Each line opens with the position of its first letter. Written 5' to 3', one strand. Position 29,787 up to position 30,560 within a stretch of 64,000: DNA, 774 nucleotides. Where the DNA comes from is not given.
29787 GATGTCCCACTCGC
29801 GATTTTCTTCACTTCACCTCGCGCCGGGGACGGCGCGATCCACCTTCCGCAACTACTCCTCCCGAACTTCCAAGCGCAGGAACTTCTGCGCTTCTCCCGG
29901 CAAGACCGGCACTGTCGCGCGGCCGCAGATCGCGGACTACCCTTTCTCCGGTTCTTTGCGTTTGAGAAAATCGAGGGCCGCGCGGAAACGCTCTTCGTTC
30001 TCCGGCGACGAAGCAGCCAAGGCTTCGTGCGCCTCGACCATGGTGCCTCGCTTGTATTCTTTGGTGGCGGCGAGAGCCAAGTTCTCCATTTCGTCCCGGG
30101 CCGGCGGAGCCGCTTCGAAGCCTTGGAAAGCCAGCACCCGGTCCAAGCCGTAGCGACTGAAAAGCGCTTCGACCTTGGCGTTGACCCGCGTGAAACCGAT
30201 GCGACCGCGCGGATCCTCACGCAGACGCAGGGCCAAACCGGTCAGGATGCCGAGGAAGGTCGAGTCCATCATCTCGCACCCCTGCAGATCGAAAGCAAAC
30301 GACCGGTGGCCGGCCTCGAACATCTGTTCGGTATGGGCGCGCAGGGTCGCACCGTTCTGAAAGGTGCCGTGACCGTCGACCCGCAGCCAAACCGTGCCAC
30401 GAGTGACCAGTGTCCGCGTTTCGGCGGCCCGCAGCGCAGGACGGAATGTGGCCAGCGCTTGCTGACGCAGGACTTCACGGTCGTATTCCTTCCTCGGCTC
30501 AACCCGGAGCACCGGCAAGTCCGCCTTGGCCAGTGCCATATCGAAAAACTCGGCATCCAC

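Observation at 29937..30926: Single-gene islet encoding a membrane-anchored DUF2726 nuclease-like domain fused to a STAS domain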

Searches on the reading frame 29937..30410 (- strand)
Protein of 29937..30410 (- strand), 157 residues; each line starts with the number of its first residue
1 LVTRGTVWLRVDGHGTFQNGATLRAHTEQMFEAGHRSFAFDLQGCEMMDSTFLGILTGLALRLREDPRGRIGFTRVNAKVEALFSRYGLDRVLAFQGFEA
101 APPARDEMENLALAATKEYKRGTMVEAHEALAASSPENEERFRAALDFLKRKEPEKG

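Call 52: search_protein_families(library=ncbifam, proteins=[window:29937-30410:-], max_evalue=0.01)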
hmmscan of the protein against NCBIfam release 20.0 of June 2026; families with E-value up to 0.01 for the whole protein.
window:29937-30410:- (157 aa): 3 families
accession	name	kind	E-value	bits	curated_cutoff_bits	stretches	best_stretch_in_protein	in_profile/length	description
TIGR02886.1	spore_II_AA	equivalog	4.9e-06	26.5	114.75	1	5-96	8-99/106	anti-sigma F factor antagonist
NF045506.1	antisigant_RssC_Pseudo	equivalog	7.7e-06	25.8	250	1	13-149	21-157/159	anti-sigma factor antagonist RssC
TIGR00377.1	ant_ant_sig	superfamily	0.0001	22.2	53.45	1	4-95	11-102/108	anti-sigma factor antagonist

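Call 79: search_solved_structures(query=window:29937-30410:-, max_evalue=10, show_alignments=4)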
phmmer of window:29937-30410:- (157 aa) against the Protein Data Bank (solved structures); distinct sequences matched with E-value up to 10: 3.
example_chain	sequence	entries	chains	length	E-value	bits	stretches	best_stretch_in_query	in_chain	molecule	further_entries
1auz_A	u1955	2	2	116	0.0075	19.7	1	7-99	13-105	SPOIIAA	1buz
2ka5_A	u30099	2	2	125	0.54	13.6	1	29-95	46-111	Putative anti-sigma factor antagonist TM_1081 | Putative anti-sigma factor antagonist TM1081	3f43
3t6o_A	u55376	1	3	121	1.2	12.6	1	32-78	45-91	Sulfate transporter/antisigma-factor antagonist STAS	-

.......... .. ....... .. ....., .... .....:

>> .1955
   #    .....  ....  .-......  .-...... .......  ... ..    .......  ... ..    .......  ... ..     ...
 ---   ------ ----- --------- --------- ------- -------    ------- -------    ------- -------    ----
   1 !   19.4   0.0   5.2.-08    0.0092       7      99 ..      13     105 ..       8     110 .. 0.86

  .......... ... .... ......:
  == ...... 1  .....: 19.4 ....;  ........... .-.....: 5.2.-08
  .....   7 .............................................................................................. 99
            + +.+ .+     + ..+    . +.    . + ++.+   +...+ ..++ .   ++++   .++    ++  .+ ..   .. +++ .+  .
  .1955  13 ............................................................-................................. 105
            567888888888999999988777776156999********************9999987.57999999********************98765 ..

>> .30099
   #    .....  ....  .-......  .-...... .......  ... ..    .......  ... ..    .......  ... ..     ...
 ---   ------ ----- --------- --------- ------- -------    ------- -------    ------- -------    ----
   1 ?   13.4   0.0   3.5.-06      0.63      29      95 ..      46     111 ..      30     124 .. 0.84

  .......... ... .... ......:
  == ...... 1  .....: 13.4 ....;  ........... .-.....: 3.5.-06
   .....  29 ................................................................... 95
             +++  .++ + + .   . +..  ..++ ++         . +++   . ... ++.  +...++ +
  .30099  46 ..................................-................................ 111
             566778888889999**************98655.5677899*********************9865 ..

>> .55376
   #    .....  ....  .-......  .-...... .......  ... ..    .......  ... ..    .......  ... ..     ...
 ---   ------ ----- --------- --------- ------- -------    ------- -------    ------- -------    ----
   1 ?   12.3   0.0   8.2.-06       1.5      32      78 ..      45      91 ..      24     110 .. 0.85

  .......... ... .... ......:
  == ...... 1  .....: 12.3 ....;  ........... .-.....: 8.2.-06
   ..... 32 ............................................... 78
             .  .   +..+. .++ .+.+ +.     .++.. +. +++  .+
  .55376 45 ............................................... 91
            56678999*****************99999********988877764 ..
